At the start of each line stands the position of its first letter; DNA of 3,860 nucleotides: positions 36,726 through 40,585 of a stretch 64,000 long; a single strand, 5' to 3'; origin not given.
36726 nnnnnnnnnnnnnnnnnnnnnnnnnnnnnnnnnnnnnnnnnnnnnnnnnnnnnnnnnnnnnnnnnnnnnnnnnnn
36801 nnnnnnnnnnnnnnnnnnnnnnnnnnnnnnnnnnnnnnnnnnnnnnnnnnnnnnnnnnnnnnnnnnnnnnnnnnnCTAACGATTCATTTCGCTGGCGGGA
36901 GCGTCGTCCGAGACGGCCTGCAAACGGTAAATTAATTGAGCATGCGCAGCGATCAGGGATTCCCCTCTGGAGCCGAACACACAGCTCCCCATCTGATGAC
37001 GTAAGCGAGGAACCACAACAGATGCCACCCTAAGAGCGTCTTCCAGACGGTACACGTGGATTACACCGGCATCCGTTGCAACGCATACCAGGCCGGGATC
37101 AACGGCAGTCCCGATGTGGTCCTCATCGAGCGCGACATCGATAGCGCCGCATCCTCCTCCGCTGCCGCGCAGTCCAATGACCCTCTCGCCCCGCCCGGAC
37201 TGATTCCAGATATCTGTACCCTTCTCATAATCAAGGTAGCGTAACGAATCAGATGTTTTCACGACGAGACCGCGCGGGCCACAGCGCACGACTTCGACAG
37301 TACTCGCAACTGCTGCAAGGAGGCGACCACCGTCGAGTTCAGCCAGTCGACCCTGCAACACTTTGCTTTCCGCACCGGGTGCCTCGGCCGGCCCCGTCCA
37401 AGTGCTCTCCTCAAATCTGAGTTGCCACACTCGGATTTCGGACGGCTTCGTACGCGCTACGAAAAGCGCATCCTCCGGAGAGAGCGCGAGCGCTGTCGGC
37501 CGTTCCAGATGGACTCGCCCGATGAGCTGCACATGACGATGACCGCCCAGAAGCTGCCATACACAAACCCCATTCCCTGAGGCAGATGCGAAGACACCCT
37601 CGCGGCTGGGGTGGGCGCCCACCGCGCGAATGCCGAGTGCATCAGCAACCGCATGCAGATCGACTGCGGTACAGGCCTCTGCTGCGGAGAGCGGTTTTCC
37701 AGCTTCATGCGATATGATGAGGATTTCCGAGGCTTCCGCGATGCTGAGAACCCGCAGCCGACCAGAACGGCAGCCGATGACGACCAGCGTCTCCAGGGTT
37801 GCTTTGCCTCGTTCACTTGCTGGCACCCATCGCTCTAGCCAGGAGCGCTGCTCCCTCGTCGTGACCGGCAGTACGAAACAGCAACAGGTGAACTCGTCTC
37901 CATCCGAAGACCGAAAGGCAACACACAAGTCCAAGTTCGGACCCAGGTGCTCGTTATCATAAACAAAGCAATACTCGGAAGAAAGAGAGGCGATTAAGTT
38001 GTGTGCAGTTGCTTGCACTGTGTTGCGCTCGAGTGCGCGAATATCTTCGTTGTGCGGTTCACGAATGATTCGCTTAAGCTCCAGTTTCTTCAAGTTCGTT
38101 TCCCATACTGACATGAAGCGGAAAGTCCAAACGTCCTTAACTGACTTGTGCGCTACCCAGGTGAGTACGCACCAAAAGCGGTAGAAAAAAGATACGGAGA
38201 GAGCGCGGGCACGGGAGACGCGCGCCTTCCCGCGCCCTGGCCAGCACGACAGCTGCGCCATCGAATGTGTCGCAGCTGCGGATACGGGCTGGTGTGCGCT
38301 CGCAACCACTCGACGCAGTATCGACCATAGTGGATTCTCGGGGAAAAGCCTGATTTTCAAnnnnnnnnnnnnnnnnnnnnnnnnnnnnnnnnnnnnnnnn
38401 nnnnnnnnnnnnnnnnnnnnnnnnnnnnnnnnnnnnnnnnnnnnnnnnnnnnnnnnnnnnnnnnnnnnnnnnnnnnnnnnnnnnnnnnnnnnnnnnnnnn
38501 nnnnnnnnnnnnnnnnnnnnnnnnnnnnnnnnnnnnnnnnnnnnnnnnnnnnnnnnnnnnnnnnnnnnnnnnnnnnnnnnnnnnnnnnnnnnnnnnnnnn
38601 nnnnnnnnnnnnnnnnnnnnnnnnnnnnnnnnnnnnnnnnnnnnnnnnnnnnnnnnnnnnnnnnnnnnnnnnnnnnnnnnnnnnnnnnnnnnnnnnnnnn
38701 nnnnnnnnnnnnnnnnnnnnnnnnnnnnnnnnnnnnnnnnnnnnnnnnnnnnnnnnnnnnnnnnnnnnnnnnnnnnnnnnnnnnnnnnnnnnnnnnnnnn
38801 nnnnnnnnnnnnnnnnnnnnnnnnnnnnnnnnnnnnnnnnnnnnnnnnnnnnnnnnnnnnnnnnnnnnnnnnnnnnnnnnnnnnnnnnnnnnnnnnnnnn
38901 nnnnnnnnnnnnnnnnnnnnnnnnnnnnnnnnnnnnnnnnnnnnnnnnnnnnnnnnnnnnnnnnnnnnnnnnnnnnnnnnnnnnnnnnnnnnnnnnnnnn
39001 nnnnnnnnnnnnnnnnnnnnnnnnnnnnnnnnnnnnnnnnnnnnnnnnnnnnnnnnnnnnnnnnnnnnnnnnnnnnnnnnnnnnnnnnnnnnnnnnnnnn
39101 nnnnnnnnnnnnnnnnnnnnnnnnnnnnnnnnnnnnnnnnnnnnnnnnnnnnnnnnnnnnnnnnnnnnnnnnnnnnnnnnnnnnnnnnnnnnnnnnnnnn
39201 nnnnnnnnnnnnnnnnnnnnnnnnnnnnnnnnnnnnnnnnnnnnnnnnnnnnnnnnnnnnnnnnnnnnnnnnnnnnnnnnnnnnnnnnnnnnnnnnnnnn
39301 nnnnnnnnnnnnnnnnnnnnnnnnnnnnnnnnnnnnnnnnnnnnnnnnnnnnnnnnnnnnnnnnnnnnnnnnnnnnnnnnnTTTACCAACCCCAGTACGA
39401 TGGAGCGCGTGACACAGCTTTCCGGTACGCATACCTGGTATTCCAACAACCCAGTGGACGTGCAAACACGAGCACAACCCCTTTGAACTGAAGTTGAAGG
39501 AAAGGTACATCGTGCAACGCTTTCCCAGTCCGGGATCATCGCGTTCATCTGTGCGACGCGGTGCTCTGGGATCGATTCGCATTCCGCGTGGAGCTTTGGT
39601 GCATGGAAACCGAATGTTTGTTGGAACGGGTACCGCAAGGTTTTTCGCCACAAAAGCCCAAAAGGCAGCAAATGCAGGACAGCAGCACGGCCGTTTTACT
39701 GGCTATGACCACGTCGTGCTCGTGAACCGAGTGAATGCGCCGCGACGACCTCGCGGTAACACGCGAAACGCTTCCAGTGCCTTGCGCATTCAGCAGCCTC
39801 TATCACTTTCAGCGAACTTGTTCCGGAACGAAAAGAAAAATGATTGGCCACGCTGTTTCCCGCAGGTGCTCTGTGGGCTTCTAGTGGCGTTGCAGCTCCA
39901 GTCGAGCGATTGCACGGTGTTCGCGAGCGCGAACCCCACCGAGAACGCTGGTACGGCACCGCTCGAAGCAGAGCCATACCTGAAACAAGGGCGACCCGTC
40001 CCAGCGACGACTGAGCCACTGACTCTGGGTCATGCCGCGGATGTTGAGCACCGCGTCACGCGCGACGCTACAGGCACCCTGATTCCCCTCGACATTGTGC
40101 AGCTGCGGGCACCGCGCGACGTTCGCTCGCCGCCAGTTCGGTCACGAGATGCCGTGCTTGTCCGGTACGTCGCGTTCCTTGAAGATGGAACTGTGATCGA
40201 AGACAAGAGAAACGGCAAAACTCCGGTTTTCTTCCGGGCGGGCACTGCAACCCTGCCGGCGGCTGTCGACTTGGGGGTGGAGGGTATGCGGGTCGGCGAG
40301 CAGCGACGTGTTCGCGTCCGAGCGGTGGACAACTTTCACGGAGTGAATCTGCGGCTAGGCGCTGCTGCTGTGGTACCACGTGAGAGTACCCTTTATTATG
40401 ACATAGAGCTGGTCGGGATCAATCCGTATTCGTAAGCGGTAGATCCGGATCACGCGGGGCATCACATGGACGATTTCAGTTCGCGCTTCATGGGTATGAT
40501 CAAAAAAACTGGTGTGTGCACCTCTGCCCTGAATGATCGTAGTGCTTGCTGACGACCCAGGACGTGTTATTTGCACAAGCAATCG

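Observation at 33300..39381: A third repeat-bracketed block: 450-bp direct repeats flank the C2H2/AT-hook and WD40 genes, with a fresh 126-bp tandem duplication next to one copy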

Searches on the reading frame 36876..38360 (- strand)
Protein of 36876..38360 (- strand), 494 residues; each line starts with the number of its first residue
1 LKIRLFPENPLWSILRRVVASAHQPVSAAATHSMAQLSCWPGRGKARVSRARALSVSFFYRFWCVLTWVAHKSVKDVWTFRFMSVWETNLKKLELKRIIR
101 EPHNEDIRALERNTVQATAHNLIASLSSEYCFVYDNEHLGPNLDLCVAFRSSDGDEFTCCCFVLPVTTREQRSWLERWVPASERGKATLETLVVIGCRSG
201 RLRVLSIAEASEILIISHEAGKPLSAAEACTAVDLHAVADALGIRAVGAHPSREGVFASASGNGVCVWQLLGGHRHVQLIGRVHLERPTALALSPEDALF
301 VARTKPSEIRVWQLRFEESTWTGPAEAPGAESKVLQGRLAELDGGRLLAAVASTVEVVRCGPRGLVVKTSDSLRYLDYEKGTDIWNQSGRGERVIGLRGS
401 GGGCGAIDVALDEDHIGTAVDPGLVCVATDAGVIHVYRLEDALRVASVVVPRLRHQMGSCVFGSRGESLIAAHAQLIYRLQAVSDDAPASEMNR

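Call 9: search_protein_families(library=pfam, proteins=[window:36876-38360:-], max_evalue=0.1)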
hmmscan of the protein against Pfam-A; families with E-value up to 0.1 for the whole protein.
window:36876-38360:- (494 aa): 3 families
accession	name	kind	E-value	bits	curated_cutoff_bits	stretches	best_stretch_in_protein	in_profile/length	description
PF25171.1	Beta-prop_WDR36-Utp21_1st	-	0.0089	15.9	80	0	192-312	164-263/266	WDR36/Utp21 first beta-propeller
PF25172.1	Beta-prop_WDR3_2nd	-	0.019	14.6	140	0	191-220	51-80/293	WDR3 second beta-propeller domain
PF23414.1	Beta-prop_EML_2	-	0.097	12.5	90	0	246-313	3-67/266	Echinoderm microtubule-associated protein second beta-propeller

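Call 12: find_homologous_proteins(query=window:36876-38360:-)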
Query window:36876-38360:- (494 aa): 3 proteins with E <= 0.001 among 8000 candidates.
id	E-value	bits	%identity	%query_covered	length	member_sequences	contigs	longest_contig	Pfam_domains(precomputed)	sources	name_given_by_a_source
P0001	1.2e-269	913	99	83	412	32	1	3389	-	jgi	jgi:hypothetical protein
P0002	2.5e-151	522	60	83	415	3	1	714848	-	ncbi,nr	ncbi:hypothetical protein CCYA_CCYA04G1183 [Cyanidiococcus yangmingshanensis]|nr:hypothetical protei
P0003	2.6e-146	506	58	82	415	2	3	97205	-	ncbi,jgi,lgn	jgi:hypothetical protein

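Call 14: find_encoding_contigs(protein=P0002, flank=10000, max_places=4)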
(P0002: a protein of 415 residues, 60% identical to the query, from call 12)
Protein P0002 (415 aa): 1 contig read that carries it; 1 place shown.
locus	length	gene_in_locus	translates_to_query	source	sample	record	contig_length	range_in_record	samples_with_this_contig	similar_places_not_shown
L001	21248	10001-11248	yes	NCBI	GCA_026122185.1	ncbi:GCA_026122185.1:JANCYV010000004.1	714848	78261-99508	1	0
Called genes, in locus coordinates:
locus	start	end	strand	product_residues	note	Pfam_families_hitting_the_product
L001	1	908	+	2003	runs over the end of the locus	PF00575:S1 (faint), PF23459:S1_RRP5 (faint), PF24685:OB_RRP5_4th (weak), PF23233:HAT_Syf1_CNRKL1_N (faint), PF05843:Suf (faint), PF13428:TPR_14 (faint), PF23231:HAT_Syf1_CNRKL1_C, PF23240:HAT_PRP39_N (faint), +1 more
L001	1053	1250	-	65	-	PF01200:Ribosomal_S28e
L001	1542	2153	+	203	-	-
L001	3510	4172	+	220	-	-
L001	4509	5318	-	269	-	PF13238:AAA_18 (weak), PF13671:AAA_33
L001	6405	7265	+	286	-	PF01844:HNH, PF14279:HNH_5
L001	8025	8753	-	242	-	PF02798:GST_N, PF13417:GST_N_3, PF13409:GST_N_2, PF13410:GST_C_2 (weak)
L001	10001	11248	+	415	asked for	-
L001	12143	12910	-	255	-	-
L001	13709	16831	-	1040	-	PF00501:AMP-binding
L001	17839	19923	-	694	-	PF00270:DEAD, PF00271:Helicase_C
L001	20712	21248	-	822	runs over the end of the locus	PF13589:HATPase_c_3, PF01119:DNA_mis_repair, PF08676:MutL_C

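Call 15: find_encoding_contigs(protein=P0003, flank=10000, max_places=4)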
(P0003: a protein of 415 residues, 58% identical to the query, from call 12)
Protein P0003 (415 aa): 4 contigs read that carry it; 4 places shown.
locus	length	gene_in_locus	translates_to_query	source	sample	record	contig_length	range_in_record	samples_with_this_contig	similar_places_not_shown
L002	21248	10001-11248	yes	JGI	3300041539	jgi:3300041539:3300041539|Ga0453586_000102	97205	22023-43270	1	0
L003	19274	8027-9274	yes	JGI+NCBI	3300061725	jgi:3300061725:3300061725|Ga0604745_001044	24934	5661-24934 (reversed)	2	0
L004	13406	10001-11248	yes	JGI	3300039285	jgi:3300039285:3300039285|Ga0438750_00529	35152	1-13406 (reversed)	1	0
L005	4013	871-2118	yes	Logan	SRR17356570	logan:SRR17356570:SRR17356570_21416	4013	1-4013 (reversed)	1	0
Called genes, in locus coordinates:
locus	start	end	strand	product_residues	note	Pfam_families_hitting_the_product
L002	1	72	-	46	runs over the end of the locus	-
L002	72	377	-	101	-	-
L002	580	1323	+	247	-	-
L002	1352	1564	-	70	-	-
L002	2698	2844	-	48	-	-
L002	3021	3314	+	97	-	-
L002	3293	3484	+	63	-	-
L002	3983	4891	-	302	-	PF13238:AAA_18 (faint), PF13671:AAA_33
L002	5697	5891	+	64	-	-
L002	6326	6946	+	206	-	PF01844:HNH, PF14279:HNH_5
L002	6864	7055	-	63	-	-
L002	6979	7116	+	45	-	-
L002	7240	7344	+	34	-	-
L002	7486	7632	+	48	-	-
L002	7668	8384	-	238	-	PF02798:GST_N (weak), PF13409:GST_N_2 (weak), PF13417:GST_N_3, PF13410:GST_C_2 (weak)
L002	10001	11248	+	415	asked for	-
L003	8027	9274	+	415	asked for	-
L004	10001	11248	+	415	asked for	-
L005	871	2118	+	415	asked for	-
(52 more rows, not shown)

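Call 16: find_encoding_contigs(protein=P0001, flank=10000, max_places=6)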
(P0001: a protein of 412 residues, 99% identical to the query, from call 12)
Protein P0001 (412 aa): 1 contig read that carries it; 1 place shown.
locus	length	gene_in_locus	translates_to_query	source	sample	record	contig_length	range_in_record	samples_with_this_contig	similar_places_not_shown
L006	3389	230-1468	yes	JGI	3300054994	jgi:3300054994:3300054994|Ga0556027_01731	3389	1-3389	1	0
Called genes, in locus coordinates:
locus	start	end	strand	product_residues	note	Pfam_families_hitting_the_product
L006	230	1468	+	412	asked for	-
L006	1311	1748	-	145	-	-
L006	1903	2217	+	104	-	-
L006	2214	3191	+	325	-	-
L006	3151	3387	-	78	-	?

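Call 27: list_cluster_members(proteins=[P0001, P0003])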
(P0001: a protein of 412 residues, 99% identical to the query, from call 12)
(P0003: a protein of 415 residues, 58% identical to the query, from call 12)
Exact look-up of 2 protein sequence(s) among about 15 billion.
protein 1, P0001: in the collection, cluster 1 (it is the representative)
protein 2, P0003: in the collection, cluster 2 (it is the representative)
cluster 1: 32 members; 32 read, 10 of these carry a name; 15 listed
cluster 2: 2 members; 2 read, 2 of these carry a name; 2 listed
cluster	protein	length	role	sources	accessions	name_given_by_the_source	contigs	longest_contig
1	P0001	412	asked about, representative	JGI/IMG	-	hypothetical protein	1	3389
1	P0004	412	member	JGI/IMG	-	hypothetical protein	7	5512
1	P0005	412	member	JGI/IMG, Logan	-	hypothetical protein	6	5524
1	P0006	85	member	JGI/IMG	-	hypothetical protein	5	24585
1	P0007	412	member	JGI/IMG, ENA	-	hypothetical protein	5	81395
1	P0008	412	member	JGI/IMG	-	hypothetical protein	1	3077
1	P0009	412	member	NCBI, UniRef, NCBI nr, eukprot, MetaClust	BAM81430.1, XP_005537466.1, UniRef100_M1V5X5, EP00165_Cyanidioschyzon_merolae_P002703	hypothetical protein CYME_CMO040C [Cyanidioschyzon merolae strain 10D] | Uncharacterized protein n=1 Tax=Cyanidioschyzon merolae (strain NIES-3377 / 10D) ... | XP_005537466.1 hypothetical protein CYME_CMO040C [Cyanidioschyzon merolae strain 10D]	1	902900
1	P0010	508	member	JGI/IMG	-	hypothetical protein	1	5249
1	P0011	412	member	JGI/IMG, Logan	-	hypothetical protein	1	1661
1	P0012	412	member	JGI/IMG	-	hypothetical protein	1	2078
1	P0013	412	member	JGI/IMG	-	-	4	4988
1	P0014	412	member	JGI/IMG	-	-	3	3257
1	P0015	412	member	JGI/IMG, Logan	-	-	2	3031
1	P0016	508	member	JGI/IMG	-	-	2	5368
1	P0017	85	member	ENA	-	-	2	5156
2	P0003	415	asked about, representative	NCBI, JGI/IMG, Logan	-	hypothetical protein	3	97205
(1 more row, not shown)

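Call 30: find_encoding_contigs(protein=P0009, flank=10000, max_places=3)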
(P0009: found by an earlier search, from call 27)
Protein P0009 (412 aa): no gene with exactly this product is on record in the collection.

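Call 48: find_encoding_contigs(protein=P0004, flank=10000, max_places=10)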
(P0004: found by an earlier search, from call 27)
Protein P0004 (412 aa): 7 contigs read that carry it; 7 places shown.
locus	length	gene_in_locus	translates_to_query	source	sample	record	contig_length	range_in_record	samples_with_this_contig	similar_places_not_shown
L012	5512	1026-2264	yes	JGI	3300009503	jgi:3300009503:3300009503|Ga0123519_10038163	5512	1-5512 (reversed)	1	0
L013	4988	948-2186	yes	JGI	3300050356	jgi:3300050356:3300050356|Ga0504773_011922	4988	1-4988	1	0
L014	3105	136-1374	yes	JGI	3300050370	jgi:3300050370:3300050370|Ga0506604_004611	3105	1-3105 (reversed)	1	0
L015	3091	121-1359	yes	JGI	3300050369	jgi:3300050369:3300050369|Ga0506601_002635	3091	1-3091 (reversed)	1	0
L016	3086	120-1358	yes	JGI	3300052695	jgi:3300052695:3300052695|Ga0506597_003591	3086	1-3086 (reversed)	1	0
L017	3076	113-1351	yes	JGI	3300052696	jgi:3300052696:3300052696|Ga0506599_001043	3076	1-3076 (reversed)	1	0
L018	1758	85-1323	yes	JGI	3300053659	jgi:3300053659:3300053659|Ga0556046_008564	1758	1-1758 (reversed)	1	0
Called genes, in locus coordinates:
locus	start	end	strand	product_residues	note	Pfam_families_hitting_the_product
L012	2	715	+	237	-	?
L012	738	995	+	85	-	-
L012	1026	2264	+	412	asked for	-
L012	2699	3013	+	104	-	-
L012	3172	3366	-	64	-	-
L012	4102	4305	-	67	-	-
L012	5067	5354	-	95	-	-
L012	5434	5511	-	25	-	?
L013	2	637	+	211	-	?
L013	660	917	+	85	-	-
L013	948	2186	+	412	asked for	-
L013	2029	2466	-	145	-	-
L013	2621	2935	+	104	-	-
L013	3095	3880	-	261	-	-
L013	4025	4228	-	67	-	-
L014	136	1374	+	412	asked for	-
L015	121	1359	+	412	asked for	-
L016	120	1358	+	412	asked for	-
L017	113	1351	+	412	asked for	-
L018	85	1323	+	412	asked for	-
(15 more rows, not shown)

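Call 49: find_encoding_contigs(protein=P0005, flank=10000, max_places=10)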
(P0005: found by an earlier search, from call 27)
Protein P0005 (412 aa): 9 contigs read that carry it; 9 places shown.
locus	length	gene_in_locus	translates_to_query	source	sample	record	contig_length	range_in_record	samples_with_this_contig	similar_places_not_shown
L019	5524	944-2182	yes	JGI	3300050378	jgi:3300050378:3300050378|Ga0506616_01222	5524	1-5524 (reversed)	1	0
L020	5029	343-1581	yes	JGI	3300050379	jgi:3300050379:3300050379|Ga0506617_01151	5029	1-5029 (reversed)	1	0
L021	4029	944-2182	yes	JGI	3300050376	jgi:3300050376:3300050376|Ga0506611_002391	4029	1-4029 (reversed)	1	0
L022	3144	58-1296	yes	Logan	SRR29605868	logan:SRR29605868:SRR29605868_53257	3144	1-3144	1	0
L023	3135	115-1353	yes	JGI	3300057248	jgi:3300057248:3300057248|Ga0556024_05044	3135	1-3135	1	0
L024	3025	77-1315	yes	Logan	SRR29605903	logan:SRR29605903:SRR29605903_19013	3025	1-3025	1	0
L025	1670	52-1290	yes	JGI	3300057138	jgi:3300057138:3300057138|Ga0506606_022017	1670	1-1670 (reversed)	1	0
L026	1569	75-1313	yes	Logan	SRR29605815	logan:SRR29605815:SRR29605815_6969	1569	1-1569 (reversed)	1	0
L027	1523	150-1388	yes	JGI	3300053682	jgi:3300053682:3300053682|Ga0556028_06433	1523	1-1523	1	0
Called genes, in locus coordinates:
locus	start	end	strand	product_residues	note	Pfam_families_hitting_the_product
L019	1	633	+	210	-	?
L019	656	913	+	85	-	-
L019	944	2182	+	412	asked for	-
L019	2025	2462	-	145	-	-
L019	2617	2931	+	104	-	-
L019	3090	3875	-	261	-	-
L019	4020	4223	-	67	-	-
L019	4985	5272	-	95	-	-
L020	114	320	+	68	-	-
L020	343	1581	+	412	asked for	-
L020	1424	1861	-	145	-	-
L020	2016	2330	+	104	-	-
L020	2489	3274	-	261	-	-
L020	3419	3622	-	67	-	-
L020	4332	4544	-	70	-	-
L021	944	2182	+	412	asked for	-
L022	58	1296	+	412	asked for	-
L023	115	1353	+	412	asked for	-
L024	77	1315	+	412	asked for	-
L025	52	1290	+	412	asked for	-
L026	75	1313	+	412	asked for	-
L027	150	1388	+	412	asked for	-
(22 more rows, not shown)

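Call 66: predict_structure(alignment_id=A3)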
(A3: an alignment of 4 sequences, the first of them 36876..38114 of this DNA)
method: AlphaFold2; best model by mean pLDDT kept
length: 412 residues; sequences in the alignment: 4
mean_pLDDT: 36.2   pTM: 0.24
mean pLDDT of the five models: 36.2, 35.8, 35.4, 32.0, 29.6
residues with pLDDT >= 90: 0; 70-90: 0; 50-70: 12; < 50: 400
segments of 3 or more residues with pLDDT < 50: 1-85, 96-98, 104-412
pLDDT, mean of each block of 10 residues (from residue 1): 41 30 35 27 26 29 35 34 49 52 47 37 40 38 43 36 34 38 39 36 31 33 30 26 32 23 23 32 34 36 40 38 38 41 42 45 40 33 35 43 39 33
secondary structure, 60 per line:
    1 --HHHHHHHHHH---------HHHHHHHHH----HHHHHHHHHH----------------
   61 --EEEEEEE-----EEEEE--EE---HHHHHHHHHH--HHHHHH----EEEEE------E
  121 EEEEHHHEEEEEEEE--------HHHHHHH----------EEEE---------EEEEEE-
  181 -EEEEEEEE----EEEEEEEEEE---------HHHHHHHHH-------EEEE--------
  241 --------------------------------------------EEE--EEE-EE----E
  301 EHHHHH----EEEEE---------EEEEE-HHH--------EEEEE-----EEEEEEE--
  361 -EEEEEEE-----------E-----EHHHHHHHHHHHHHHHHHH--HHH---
elements in order: H3-12 H22-30 H35-44 E63-69 E75-79 H87-96 H99-104 E109-113 E120-124 E128-135 H144-150 E161-164 E174-179 E182-189 E194-203 H213-221 E229-232 E285-287 E290-292 H302-306 E311-315 E325-329 E342-346 E352-358 E362-368 H387-404

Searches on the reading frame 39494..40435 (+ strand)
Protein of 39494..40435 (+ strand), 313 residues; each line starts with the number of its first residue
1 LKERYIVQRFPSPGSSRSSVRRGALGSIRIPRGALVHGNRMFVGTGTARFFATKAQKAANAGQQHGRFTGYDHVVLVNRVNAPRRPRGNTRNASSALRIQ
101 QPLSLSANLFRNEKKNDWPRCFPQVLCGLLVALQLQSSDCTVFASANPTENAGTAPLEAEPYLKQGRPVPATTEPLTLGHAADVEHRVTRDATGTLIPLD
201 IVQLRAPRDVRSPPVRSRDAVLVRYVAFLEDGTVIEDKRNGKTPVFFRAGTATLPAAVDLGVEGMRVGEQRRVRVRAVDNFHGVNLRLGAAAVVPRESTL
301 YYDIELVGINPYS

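Call 9: search_protein_families(library=pfam, proteins=[window:39494-40435:+], max_evalue=0.1)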
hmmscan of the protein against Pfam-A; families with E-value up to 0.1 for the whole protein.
window:39494-40435:+ (313 aa): 1 family
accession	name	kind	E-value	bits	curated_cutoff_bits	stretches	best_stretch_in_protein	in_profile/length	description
PF00254.34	FKBP_C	-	5.9e-14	52.6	21.1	1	216-307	6-94/94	FKBP-type peptidyl-prolyl cis-trans isomerase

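Call 62: find_homologous_proteins(query=window:39614-40435:+, max_evalue=1e-10)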
Query window:39614-40435:+ (273 aa): 3 proteins with E <= 1e-10 among 2121 candidates.
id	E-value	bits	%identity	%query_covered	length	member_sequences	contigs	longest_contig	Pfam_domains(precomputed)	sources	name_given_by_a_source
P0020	3.0e-177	606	100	100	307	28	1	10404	PF00254.35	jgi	-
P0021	3.3e-70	255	66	69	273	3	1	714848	PF00254.35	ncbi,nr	ncbi:hypothetical protein CCYA_CCYA04G1190 [Cyanidiococcus yangmingshanensis]|nr:hypothetical protei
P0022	8.9e-65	237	72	58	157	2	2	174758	PF00254.35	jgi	jgi:FKBP-type peptidyl-prolyl cis-trans isomerase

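Call 63: find_encoding_contigs(protein=P0021, flank=10000, max_places=2)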
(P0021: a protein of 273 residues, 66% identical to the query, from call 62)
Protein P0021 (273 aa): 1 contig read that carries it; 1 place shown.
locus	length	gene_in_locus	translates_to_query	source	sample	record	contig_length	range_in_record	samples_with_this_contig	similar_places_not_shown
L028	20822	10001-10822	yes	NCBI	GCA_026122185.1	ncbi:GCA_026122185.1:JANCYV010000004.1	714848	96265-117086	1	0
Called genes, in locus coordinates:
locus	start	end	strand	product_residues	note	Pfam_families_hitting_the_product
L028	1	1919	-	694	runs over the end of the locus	PF00270:DEAD, PF00271:Helicase_C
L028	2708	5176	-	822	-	PF13589:HATPase_c_3, PF01119:DNA_mis_repair, PF08676:MutL_C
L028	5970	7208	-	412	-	PF04893:Yip1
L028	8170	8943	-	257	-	-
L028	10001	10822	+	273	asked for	PF00254:FKBP_C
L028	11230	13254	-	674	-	-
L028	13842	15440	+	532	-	PF01336:tRNA_anti-codon, PF00152:tRNA-synt_2, PF01409:tRNA-synt_2d (faint)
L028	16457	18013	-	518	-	-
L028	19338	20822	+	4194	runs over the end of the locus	PF20175:Tra1_central, PF20206:Tra1_ring, PF02259:FAT, PF00454:PI3_PI4_kinase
